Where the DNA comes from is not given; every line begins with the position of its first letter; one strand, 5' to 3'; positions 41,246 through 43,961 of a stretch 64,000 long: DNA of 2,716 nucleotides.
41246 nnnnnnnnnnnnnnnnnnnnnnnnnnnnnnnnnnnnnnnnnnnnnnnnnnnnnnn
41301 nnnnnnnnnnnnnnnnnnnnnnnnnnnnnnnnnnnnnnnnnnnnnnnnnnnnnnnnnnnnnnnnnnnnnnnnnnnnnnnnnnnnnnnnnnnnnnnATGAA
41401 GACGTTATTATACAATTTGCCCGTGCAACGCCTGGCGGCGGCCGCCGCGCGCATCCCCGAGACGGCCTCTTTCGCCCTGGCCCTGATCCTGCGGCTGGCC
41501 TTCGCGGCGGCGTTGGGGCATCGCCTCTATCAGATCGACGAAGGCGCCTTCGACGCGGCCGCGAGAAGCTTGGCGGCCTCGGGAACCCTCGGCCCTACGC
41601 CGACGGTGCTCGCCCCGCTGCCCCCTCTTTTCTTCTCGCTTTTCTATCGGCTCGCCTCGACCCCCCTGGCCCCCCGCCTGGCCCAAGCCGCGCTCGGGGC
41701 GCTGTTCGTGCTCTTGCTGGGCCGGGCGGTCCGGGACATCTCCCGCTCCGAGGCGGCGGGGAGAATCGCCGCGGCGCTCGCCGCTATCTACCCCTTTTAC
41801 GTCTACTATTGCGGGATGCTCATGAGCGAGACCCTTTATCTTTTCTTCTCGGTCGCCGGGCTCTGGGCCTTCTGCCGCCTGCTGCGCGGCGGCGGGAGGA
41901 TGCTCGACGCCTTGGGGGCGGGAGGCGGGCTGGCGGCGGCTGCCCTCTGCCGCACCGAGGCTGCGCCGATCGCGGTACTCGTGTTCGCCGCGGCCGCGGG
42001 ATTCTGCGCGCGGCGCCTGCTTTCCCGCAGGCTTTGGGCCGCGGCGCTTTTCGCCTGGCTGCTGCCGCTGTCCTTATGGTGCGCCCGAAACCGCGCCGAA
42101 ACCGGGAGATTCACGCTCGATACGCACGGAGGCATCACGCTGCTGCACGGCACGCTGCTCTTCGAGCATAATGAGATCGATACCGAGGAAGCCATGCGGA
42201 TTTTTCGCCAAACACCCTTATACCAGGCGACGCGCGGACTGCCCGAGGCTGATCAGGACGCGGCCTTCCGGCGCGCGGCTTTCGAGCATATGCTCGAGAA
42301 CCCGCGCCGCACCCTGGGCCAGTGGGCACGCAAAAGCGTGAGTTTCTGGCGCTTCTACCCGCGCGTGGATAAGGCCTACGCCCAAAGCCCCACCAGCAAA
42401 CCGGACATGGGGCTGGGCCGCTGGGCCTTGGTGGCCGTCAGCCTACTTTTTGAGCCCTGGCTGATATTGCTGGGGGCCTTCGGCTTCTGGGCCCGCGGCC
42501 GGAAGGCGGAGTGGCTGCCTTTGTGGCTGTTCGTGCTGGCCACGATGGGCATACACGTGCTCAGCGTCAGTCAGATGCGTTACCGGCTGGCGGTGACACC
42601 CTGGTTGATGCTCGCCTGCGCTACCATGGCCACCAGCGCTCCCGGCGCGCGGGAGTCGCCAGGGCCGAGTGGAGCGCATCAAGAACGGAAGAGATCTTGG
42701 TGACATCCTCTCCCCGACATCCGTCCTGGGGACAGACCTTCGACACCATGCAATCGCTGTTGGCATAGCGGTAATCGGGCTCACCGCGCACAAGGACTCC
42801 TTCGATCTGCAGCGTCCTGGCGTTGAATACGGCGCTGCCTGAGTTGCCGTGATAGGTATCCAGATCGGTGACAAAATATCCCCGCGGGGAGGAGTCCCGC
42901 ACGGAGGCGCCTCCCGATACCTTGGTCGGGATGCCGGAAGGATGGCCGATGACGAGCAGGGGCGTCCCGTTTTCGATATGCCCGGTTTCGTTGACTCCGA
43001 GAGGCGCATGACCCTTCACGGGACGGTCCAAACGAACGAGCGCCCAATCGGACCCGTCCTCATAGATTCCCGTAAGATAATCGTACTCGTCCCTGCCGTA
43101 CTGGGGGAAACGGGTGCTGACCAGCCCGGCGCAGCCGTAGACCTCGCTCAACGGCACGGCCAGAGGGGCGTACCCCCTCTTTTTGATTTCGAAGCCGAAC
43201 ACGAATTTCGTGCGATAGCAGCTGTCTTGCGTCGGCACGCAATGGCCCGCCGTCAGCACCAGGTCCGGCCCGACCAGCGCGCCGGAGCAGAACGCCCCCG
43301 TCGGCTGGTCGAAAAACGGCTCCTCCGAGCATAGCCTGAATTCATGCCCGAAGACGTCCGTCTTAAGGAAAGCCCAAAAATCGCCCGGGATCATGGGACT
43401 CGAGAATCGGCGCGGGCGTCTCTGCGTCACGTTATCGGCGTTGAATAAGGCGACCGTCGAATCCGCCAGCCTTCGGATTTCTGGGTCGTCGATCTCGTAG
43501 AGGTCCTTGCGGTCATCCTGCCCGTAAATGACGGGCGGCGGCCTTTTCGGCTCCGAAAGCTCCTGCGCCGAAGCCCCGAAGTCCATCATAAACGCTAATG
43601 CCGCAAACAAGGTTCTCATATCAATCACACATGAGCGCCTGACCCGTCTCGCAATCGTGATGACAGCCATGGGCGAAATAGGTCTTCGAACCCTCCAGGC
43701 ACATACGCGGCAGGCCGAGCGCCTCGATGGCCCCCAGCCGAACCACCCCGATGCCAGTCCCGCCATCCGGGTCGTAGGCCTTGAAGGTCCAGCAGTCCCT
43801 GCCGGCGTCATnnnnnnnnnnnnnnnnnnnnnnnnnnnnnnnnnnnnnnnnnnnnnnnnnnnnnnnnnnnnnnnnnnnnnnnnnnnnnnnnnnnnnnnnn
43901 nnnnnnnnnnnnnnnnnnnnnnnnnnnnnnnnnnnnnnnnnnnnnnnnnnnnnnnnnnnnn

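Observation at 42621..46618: Four tandem, translationally coupled secreted S1B (V8-like) serine protease paralogs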

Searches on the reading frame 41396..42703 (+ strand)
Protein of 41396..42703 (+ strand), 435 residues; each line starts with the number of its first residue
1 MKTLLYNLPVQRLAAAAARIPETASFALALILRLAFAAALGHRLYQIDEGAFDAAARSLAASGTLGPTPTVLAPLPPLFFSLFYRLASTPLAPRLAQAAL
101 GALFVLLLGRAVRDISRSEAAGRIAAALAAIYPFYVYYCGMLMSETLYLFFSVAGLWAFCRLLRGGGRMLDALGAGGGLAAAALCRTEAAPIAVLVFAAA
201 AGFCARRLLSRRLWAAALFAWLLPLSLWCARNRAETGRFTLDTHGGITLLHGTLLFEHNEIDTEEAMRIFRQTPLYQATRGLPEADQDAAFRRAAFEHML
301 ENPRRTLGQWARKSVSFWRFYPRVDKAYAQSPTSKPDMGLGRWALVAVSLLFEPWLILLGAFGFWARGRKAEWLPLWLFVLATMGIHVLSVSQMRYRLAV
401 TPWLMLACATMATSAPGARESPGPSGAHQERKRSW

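Call 10: search_protein_families(library=pfam, proteins=[window:41396-42703:+], max_evalue=0.001)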
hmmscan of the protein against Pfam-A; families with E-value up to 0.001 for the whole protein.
window:41396-42703:+ (435 aa): 0 families

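Call 13: search_protein_families(library=ncbifam, proteins=[window:41396-42703:+], max_evalue=0.001)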
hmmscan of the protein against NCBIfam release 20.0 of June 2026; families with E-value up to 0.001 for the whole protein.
window:41396-42703:+ (435 aa): 2 families
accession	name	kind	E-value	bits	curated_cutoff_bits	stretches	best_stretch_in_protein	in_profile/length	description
TIGR03663.1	TIGR03663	subfamily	5.2e-09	35.6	126.25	1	26-206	8-182/435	flippase activity-associated protein Agl23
NF047440.1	LA3751_2_3_fam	subfamily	0.00081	18.3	200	1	77-237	86-245/460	LA_3751/LA_3752 family putative glycosyltransferase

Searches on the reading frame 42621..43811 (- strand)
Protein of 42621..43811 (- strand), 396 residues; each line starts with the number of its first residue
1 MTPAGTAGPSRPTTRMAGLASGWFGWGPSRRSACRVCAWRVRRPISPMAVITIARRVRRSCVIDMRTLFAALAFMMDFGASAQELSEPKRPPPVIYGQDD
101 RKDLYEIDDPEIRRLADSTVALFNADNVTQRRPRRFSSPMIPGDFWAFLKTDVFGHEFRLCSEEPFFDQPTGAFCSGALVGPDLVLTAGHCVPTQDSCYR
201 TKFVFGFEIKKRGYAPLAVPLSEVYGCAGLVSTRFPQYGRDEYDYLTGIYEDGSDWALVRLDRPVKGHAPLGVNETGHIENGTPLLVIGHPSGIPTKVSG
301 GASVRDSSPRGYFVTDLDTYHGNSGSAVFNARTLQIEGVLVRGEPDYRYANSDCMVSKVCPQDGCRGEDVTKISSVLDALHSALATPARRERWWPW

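Call 3: search_protein_families(library=pfam, proteins=[window:42621-43811:-], max_evalue=0.01)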
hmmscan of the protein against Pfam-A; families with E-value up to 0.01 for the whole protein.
window:42621-43811:- (396 aa): 3 families
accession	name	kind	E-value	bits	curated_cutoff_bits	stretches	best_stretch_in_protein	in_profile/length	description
PF13365.12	Trypsin_2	-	1.2e-14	55.8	27.6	1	175-332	1-138/144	Trypsin-like peptidase domain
PF00089.32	Trypsin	-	5.4e-08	33.4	20.6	1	172-340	24-195/220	Trypsin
PF10459.15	Peptidase_S46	-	0.0006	19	22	0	312-332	623-643/698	Peptidase S46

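Call 4: search_protein_families(library=ncbifam, proteins=[window:42621-43811:-], max_evalue=0.01)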
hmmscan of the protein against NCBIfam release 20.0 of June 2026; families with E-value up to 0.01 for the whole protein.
window:42621-43811:- (396 aa): 0 families

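Call 22: find_homologous_proteins(query=window:42621-43619:-, max_evalue=1e-40)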
Query window:42621-43619:- (332 aa): 3713 proteins with E <= 1e-40 among 7033 candidates; the best 120 are listed.
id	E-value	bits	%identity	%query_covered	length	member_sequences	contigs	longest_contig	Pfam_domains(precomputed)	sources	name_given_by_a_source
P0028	3.0e-224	762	100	97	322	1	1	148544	PF13365.13,PF00089.33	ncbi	-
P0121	1.2e-96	342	57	90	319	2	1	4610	PF13365.13,PF10459.16,PF00089.33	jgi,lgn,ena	jgi:V8-like Glu-specific endopeptidase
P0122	1.4e-96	342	53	98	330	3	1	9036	PF13365.13,PF10459.16,PF00089.33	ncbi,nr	ncbi:MAG: trypsin-like peptidase domain-containing protein [Elusimicrobia bacterium]|nr:trypsin-like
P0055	1.2e-94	335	53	100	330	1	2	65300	PF13365.13,PF10459.16,PF00089.33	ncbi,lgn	-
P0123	1.8e-94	335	55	86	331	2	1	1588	PF13365.13,PF00089.33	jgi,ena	-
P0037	2.1e-94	335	58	85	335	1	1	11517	PF13365.13,PF10459.16,PF00089.33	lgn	-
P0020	5.9e-94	333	54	91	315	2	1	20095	PF13365.13,PF10459.16,PF00089.33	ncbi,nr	ncbi:MAG: serine protease [Elusimicrobiales bacterium]|nr:serine protease [Elusimicrobiales bacteriu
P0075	1.4e-93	332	55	91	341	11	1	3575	PF13365.13,PF10459.16,PF00089.33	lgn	-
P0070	1.6e-93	332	55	91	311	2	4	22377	PF13365.13,PF10459.16,PF00089.33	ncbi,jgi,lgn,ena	jgi:hypothetical protein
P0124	2.3e-93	331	56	87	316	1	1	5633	PF13365.13,PF00089.33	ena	-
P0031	2.6e-93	331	58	85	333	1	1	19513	PF13365.13,PF10459.16,PF00089.33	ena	-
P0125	3.0e-93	331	56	88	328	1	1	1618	PF13365.13,PF10459.16,PF00089.33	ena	-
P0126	7.1e-93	329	53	94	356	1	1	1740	PF13365.13,PF10459.16,PF00089.33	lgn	-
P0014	8.6e-93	329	53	94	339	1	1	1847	PF13365.13,PF10459.16,PF00089.33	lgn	-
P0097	2.3e-92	328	54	91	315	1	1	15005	PF13365.13,PF10459.16,PF00089.33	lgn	-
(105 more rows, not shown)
